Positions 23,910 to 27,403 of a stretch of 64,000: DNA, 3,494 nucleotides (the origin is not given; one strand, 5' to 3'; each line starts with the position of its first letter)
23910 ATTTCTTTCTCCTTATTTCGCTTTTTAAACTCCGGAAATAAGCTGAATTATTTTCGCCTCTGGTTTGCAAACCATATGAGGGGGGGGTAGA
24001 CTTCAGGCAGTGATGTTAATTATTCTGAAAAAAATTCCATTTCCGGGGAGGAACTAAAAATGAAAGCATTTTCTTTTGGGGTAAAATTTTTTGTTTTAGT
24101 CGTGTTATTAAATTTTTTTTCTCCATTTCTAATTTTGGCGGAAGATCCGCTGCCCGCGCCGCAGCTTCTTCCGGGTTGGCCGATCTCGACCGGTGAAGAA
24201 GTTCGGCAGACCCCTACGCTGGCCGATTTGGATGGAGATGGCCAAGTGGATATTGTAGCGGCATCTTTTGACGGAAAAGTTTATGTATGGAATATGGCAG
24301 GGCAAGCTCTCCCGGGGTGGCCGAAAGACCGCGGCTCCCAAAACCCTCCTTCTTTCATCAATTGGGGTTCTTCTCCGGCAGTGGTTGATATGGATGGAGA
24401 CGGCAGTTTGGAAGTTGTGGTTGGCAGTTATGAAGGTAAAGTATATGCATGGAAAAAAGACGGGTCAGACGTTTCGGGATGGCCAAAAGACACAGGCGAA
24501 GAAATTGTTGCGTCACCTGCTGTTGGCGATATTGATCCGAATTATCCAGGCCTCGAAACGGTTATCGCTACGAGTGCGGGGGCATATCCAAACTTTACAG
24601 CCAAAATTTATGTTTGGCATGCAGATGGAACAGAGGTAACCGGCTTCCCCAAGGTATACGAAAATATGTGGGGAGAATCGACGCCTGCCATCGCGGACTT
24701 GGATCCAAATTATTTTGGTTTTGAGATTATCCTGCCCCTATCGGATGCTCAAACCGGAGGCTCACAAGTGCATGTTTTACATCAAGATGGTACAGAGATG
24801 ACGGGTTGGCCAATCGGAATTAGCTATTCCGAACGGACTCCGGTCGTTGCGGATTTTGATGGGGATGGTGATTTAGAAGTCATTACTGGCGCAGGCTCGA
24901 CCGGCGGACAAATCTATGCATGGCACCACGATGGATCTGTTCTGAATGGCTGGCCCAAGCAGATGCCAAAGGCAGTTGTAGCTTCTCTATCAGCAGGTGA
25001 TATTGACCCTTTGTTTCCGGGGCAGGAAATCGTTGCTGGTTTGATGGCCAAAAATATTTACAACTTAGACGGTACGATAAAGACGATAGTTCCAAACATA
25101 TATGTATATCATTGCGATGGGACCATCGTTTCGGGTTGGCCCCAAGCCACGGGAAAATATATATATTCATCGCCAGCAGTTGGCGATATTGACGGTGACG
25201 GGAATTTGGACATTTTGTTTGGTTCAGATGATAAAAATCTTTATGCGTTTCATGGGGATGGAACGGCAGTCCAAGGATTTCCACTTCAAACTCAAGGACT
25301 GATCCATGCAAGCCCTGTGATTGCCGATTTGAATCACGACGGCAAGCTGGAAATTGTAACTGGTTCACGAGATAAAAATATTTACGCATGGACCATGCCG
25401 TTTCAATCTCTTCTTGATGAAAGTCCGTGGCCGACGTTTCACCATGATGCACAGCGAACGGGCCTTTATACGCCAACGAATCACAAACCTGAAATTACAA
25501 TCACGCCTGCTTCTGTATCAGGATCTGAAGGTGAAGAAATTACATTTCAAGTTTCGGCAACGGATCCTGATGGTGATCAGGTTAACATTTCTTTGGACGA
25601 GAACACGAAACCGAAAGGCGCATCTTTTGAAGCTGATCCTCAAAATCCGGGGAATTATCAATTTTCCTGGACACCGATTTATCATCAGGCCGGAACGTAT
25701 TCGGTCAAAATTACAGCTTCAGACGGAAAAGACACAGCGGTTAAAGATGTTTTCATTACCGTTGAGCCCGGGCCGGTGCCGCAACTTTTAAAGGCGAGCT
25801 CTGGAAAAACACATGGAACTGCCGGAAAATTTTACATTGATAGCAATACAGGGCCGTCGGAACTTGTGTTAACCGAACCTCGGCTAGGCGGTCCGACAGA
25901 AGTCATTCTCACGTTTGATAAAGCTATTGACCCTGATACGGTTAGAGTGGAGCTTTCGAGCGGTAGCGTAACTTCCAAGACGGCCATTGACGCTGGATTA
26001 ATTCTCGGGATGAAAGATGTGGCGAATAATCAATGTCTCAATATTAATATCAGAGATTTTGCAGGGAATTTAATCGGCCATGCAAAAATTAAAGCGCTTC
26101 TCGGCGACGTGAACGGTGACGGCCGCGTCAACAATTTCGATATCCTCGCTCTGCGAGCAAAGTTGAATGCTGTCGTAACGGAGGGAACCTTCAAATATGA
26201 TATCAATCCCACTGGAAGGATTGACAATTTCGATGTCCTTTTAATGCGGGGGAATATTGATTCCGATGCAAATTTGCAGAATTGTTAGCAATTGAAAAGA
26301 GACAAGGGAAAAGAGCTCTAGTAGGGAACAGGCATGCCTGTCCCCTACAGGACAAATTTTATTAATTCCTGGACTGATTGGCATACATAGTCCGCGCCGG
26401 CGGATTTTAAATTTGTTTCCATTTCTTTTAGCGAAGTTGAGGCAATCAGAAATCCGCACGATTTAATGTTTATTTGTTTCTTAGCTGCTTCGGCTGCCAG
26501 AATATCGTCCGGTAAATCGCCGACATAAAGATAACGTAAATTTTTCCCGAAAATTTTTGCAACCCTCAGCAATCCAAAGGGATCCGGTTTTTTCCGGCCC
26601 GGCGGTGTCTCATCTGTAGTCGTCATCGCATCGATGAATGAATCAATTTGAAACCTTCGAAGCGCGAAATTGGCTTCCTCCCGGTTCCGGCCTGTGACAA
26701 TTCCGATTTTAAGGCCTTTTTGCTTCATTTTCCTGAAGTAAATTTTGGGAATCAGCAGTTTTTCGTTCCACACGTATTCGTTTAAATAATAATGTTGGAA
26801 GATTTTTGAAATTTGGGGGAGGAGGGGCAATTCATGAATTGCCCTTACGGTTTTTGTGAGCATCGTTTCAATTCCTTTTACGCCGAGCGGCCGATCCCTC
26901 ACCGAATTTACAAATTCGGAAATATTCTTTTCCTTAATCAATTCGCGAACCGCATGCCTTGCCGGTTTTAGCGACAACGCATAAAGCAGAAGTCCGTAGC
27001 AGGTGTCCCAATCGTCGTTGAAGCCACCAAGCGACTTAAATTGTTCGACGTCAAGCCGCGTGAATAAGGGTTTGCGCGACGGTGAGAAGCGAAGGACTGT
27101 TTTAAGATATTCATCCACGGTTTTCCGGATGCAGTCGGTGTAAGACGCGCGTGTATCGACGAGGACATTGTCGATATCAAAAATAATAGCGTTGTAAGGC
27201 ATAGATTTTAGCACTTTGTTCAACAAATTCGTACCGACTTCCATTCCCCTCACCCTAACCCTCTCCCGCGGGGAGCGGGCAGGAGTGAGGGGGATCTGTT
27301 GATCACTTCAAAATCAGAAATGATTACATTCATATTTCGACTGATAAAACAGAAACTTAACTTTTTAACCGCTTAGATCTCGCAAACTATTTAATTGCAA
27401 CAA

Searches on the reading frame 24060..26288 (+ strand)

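Call 35: search_protein_families(library=pfam, proteins=[window:24060-26288:+], max_evalue=0.001)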
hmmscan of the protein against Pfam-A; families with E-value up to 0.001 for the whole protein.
window:24060-26288:+ (742 aa): 14 families
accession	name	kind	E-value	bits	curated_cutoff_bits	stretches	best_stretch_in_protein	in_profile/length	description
PF13517.12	FG-GAP_3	-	1.6e-28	99.5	26.9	5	56-121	1-61/61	FG-GAP-like repeat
PF01839.29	FG-GAP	-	8.7e-20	70.6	22.1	2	102-129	1-35/37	FG-GAP repeat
PF25292.1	Beta-prop_CGLA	-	4.1e-11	43.4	26.8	0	55-84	37-66/316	Lambda-carrageenase beta-propeller domain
PF14783.12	BBS2_Mid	-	1.3e-10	41.8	27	0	373-402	3-32/108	Ciliary BBSome complex subunit 2, middle region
PF00404.24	Dockerin_1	-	2.5e-10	40.8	22.9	1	681-730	1-53/57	Dockerin type I domain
PF05345.18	He_PIG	-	2.8e-10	40.9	24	1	479-568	3-95/96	Putative Ig domain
PF13570.13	Beta-prop_ACSF4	-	3e-10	40.5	133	0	360-446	169-243/329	Beta-alanine-activating enzyme, beta-propeller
PF17963.7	Big_9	-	5.4e-07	30.8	23.6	1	474-564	1-86/89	Bacterial Ig domain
PF00801.26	PKD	-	1.1e-06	28.9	23.5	1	480-568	3-80/80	PKD domain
PF15907.11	Itfg2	-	1.1e-06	28.6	27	0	55-134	23-107/330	Integrin-alpha FG-GAP repeat-containing protein 2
PF13927.12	Ig_3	-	0.00011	23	30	0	476-550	1-75/78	Immunoglobulin domain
PF00400.38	WD40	-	0.00035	21.5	27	0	416-444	10-38/39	WD domain, G-beta repeat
PF17957.7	Big_7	-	0.00042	21.3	24.1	0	481-550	5-69/70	Bacterial Ig domain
PF00630.25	Filamin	-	0.00064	20.9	26.9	0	489-554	18-83/93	Filamin/ABP280 repeat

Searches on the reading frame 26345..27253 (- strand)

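Call 35: search_protein_families(library=pfam, proteins=[window:26345-27253:-], max_evalue=0.001)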
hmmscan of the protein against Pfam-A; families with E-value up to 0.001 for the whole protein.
window:26345-27253:- (302 aa): 2 families
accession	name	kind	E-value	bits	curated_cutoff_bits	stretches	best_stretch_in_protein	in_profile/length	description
PF00702.32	Hydrolase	-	1.1e-21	78.5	26.4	1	20-257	1-190/191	haloacid dehalogenase-like hydrolase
PF13419.12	HAD_2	-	1.8e-18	67.8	23.8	1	23-258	1-172/178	Haloacid dehalogenase-like hydrolase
